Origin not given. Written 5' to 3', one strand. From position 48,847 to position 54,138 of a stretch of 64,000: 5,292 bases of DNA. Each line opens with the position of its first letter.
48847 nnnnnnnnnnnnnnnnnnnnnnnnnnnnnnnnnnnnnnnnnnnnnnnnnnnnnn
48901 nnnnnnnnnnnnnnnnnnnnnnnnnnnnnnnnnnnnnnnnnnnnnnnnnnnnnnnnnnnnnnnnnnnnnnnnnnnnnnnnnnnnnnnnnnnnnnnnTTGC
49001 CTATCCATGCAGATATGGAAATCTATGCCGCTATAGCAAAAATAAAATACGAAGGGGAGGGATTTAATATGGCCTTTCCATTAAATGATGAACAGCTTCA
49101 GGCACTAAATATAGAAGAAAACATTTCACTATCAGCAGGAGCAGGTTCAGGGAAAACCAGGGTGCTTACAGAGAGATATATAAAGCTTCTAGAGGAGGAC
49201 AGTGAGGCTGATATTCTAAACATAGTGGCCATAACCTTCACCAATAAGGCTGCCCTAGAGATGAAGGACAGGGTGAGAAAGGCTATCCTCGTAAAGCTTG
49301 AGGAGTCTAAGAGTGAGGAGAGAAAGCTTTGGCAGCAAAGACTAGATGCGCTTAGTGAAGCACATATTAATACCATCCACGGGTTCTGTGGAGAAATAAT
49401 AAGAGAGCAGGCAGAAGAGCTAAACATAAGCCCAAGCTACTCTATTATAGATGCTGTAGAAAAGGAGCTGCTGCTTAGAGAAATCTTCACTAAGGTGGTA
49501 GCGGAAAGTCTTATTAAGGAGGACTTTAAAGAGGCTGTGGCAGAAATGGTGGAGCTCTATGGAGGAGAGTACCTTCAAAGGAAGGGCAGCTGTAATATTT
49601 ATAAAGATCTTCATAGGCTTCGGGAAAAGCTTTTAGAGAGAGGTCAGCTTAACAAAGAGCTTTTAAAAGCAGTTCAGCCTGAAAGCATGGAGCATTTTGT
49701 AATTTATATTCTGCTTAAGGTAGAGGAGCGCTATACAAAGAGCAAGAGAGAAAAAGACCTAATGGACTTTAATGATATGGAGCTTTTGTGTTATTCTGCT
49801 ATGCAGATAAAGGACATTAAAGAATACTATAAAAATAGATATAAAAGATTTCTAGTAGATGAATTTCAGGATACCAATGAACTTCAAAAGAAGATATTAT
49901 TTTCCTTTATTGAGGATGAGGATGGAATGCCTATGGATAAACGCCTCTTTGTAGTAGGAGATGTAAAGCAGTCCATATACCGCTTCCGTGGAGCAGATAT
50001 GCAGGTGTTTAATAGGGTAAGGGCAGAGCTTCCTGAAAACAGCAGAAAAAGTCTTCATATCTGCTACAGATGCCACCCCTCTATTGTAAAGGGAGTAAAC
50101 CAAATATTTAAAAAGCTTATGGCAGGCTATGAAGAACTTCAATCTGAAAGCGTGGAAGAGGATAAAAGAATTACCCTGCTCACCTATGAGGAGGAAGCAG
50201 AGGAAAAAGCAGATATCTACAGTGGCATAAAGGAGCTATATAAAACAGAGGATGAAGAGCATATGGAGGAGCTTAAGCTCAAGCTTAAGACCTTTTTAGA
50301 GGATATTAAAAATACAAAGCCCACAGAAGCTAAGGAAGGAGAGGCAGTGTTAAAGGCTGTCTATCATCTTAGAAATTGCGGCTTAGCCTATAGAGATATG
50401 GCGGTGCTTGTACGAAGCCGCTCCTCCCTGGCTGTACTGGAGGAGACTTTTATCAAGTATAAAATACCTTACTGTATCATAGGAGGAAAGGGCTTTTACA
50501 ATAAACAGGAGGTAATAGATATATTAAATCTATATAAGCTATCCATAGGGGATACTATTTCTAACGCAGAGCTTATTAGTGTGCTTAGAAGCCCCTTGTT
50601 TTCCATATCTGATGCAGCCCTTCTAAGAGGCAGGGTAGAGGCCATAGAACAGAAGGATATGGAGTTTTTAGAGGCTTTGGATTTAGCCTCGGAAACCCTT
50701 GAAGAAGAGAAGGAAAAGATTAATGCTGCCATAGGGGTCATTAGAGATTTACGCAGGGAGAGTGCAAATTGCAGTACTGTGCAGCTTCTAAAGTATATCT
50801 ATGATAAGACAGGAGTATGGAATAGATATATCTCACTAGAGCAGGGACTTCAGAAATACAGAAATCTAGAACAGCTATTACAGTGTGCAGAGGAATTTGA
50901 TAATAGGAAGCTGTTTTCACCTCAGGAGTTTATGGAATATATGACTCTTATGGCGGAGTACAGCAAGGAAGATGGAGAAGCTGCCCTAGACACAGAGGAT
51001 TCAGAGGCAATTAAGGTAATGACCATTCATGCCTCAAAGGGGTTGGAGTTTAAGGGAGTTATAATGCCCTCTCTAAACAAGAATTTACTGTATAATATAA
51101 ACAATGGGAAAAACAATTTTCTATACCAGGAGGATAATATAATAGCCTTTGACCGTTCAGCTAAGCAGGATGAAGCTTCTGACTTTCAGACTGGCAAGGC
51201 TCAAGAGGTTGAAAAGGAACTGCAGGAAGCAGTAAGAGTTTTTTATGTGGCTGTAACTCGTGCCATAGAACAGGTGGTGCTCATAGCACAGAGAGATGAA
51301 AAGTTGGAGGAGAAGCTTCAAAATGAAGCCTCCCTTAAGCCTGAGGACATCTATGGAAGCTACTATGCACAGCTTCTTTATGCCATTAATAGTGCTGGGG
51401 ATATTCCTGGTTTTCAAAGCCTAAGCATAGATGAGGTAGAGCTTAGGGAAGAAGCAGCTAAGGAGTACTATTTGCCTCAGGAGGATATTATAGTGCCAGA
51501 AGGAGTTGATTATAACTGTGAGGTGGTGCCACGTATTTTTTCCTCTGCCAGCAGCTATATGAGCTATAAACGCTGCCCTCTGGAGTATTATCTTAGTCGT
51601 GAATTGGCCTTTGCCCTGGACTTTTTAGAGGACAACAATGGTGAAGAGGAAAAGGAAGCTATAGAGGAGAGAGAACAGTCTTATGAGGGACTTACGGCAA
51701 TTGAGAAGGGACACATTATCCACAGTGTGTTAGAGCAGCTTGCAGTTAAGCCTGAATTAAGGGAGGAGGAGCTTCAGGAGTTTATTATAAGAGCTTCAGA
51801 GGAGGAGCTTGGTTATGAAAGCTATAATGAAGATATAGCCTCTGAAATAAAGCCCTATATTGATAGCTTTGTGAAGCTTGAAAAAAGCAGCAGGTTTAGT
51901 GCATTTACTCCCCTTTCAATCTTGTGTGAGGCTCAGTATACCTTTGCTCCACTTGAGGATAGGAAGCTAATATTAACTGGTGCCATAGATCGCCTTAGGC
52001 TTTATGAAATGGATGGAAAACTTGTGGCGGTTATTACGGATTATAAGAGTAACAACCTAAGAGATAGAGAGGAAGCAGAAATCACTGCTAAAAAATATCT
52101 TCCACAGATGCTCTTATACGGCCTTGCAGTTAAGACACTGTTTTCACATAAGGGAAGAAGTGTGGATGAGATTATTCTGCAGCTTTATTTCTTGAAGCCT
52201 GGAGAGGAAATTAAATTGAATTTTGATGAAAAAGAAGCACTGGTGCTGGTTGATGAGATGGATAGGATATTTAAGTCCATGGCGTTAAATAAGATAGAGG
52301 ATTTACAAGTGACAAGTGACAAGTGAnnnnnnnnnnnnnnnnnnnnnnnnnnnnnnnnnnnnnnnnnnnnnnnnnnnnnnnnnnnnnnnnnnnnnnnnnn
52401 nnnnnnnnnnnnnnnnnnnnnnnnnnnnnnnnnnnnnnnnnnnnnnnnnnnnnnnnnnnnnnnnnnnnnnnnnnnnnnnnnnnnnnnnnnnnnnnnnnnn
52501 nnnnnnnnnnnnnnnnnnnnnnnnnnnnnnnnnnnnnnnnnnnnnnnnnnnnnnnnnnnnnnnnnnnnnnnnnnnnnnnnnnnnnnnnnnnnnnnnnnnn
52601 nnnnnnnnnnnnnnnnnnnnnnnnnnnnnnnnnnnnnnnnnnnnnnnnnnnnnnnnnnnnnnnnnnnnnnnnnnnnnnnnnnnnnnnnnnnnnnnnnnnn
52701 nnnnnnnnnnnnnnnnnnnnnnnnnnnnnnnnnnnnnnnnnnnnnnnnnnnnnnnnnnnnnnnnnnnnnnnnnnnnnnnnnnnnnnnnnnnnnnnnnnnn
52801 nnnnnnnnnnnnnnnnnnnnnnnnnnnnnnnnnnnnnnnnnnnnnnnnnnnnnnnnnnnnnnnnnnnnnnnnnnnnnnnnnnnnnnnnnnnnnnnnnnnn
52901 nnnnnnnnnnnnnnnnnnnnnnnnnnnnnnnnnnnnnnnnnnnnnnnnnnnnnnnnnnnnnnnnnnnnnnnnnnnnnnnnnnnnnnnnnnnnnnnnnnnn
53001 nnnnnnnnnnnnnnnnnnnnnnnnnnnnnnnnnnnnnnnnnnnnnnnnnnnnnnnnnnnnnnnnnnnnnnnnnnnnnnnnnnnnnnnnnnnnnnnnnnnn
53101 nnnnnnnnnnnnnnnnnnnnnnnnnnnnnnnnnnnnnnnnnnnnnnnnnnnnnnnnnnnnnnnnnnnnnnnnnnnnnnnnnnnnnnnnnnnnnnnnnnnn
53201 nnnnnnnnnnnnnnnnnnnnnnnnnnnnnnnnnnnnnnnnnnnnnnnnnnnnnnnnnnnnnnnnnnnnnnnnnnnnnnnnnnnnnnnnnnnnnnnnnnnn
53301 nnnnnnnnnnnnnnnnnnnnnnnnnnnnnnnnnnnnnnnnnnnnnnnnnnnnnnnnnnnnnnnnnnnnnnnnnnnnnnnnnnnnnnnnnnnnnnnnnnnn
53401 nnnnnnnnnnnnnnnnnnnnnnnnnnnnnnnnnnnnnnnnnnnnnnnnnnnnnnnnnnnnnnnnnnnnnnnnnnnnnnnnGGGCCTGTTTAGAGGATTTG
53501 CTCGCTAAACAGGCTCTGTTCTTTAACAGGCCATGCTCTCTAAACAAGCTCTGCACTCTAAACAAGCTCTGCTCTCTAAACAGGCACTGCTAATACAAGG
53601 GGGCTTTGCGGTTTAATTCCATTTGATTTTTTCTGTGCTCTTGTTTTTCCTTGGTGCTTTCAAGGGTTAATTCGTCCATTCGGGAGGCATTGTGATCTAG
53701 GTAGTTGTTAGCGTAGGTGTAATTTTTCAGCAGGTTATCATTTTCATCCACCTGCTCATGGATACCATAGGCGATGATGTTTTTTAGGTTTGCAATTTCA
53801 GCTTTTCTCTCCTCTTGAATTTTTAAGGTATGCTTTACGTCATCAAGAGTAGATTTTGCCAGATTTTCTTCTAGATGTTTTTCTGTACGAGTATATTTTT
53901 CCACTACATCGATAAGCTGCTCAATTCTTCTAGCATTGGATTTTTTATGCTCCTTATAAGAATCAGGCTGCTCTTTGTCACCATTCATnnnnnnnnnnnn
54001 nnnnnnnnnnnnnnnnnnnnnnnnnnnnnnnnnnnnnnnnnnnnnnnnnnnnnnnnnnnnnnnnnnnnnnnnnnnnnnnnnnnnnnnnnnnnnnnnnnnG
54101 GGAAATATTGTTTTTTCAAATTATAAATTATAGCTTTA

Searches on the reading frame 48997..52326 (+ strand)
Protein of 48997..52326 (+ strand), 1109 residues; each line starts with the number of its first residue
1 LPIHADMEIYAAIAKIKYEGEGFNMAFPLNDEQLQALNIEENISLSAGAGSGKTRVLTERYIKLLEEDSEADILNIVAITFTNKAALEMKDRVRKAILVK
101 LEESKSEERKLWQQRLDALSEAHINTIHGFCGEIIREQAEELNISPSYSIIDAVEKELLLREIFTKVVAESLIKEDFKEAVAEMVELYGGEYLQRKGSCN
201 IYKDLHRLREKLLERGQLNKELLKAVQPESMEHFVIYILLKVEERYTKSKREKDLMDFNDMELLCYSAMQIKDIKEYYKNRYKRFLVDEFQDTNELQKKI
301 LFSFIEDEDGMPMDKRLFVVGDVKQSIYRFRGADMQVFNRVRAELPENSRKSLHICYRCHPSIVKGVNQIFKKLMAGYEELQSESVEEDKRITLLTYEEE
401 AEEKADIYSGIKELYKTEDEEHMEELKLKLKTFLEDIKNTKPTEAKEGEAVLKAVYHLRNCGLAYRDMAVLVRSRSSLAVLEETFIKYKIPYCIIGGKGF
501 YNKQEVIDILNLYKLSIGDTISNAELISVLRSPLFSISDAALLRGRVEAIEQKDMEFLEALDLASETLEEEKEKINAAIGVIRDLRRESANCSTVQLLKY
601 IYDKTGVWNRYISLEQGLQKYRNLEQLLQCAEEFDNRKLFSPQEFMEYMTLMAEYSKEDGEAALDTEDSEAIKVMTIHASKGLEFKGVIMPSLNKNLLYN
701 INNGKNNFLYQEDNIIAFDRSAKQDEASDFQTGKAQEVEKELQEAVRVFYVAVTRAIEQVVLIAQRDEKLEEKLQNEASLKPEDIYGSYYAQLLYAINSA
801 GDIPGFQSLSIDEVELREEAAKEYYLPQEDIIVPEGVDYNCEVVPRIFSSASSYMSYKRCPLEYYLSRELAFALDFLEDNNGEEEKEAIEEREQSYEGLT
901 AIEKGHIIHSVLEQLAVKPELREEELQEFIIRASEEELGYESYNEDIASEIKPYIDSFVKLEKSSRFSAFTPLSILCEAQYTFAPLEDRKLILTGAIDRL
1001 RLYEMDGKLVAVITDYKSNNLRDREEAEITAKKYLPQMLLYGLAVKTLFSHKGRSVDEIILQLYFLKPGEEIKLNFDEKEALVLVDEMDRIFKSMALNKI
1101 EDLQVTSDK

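Call 10: search_protein_families(library=pfam, proteins=[window:48997-52326:+], max_evalue=0.01)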
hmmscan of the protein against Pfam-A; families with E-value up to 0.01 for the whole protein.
window:48997-52326:+ (1109 aa): 6 families
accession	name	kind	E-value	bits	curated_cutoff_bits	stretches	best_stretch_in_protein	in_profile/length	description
PF00580.27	UvrD-helicase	-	8.9e-59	199.8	23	1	29-343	1-268/271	UvrD/REP helicase N-terminal domain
PF13361.12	UvrD_C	-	2.3e-33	116.5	25.6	2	441-764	47-347/350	UvrD-like helicase C-terminal domain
PF13245.12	AAA_19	-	1.2e-17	64.7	25.1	1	40-331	11-134/134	AAA domain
PF12705.13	PDDEXK_1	-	1.8e-16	61.2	22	1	850-1074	3-202/247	PD-(D/E)XK nuclease superfamily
PF13538.12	UvrD_C_2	-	3.6e-07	30.4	27.4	0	674-691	4-23/52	UvrD-like helicase C-terminal domain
PF01443.25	Viral_helicase1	-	0.0057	16.9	21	0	656-707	168-212/228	Viral superfamily 1 RNA helicase core domain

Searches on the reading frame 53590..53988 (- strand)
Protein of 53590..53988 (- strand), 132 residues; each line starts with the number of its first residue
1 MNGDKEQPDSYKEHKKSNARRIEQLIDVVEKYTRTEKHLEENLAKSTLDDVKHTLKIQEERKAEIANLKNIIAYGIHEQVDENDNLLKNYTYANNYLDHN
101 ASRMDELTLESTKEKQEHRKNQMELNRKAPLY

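Call 10: search_protein_families(library=pfam, proteins=[window:53590-53988:-], max_evalue=0.01)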
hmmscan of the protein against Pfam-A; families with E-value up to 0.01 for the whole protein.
window:53590-53988:- (132 aa): 0 families

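Call 14: list_cluster_members(proteins=[P0001, window:53590-53988:-])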
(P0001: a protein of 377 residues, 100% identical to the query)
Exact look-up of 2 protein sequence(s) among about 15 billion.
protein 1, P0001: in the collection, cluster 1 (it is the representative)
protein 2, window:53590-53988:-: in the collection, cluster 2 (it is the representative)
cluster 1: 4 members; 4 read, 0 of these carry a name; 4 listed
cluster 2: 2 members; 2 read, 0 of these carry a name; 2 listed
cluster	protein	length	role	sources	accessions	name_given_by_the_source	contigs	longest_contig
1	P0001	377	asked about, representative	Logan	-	-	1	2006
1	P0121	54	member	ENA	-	-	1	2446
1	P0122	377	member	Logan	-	-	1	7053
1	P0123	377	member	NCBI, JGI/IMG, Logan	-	-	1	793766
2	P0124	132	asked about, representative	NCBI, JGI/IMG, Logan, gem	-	-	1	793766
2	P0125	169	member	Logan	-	-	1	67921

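Call 17: find_encoding_contigs(protein=window:53590-53988:-, flank=10000, max_places=10)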
Protein window:53590-53988:- (132 aa): 3 contigs read that carry it; 2 places shown.
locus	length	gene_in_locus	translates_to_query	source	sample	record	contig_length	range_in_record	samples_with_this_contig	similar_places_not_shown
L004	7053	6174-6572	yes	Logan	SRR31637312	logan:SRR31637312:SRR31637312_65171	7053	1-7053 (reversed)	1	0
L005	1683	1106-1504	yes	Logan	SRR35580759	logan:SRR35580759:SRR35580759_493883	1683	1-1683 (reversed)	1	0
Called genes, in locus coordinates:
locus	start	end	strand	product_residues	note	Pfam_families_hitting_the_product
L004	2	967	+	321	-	?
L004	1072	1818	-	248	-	-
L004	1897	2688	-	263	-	PF24738:DUF7689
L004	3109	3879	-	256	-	PF01182:Glucosamine_iso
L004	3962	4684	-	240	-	PF00392:GntR, PF08220:HTH_DeoR (faint), PF07702:UTRA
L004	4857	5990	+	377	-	PF01979:Amidohydro_1, PF07969:Amidohydro_3 (weak)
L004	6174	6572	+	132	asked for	-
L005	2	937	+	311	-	?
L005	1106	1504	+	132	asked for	-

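Call 30: find_homologous_proteins(query=window:53590-53988:-, max_evalue=0.001)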
Query window:53590-53988:- (132 aa): 56 proteins with E <= 0.001 among 58 candidates.
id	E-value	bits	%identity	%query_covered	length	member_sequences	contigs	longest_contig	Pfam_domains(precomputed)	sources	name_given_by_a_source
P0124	1.4e-76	272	100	100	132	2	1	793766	-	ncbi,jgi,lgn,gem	-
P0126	9.1e-40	154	63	94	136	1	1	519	-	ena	-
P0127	3.6e-39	152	64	92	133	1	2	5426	-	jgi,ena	-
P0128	7.8e-39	151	66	94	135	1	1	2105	-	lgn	-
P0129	5.2e-38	148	64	89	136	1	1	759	-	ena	-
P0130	5.7e-38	148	64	89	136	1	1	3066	-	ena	-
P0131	5.7e-38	148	64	89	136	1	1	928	-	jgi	-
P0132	1.1e-37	147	66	88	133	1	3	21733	-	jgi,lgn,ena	-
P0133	1.1e-37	147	60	99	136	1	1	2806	-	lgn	-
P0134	4.8e-37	145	65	88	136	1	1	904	-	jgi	-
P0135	5.2e-37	145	64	89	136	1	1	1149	-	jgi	-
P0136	2.7e-36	142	65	88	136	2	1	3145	-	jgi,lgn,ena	-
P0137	6.1e-36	141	62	93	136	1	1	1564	-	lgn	-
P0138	3.9e-30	123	56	89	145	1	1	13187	-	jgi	jgi:hypothetical protein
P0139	5.0e-30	122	56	89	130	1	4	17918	-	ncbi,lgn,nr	ncbi:MAG TPA: hypothetical protein VFD89_03410 [Clostridia bacterium]|nr:hypothetical protein [Clost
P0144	1.9e-29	120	56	89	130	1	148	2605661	-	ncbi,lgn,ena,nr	ncbi:MAG: hypothetical protein ACOX1R_10335 [Caldicoprobacterales bacterium]|nr:hypothetical protein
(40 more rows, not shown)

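Call 31: find_related_loci(query=window:53590-53988:-, collection=genome_contigs, flank=6000)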
Query window:53590-53988:- (132 aa) in genome_contigs; peptide patterns used: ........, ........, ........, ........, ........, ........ (x = any residue, [..] = any of these).
61 stretches matched a pattern, but none encodes a relative of the query by tblastn (E <= 1e-3).
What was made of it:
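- Tried and rejected: The small protein gave no relative in genome_contigs, so the species is not among the GTDB representatives and its genome could not be scanned (call 31).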

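Call 41: search_protein_families(library=ncbifam, proteins=[window:53590-53988:-], max_evalue=0.01)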
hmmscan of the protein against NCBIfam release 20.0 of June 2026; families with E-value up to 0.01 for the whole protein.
window:53590-53988:- (132 aa): 0 families

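Call 44: find_encoding_contigs(protein=P0132, flank=3000, max_places=3)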
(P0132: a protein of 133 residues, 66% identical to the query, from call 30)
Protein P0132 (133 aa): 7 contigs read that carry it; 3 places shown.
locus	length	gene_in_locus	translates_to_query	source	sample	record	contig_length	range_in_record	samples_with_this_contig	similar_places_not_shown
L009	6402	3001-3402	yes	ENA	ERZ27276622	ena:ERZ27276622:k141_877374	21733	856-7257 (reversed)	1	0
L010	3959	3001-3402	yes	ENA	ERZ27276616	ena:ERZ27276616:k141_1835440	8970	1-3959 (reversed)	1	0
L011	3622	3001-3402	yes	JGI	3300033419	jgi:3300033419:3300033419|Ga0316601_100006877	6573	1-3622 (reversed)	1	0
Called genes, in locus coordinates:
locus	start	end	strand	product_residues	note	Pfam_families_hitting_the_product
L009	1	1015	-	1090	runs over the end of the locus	PF00501:AMP-binding, PF00550:PP-binding, PF00155:Aminotran_1_2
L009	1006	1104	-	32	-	-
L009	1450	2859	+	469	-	PF13520:AA_permease_2, PF00324:AA_permease, PF13906:AA_permease_C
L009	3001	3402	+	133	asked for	-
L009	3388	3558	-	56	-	-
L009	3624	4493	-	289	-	PF04055:Radical_SAM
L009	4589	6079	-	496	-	PF00370:FGGY_N, PF02782:FGGY_C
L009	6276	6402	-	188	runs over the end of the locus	PF04309:G3P_antiterm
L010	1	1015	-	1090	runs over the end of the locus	PF00501:AMP-binding, PF00550:PP-binding, PF00155:Aminotran_1_2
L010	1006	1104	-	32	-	-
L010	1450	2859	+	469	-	PF13520:AA_permease_2, PF00324:AA_permease, PF13906:AA_permease_C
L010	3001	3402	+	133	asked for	-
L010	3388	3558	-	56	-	-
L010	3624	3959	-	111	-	?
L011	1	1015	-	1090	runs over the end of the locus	PF00501:AMP-binding, PF00550:PP-binding, PF00155:Aminotran_1_2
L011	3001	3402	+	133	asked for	-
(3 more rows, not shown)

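Call 45: find_encoding_contigs(protein=P0144, flank=3000, max_places=2)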
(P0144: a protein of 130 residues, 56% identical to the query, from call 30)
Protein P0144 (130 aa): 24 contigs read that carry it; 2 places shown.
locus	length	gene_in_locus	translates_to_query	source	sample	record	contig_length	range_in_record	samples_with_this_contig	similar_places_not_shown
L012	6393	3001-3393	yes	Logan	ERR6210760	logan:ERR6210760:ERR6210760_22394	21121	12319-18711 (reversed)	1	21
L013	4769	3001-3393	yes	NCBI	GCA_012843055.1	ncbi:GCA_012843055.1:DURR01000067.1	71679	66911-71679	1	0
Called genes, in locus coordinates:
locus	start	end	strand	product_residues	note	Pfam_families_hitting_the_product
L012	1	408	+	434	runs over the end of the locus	PF07690:MFS_1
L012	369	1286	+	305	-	PF12706:Lactamase_B_2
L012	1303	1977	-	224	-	PF03167:UDG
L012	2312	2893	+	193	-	-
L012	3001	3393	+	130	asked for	-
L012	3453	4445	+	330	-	PF16654:DAPDH_C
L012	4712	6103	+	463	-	PF01336:tRNA_anti-codon, PF00152:tRNA-synt_2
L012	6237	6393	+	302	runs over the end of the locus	PF03547:Mem_trans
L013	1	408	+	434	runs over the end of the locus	PF07690:MFS_1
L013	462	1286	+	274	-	PF12706:Lactamase_B_2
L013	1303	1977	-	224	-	PF03167:UDG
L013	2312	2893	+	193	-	-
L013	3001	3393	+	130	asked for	-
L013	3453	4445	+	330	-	PF16654:DAPDH_C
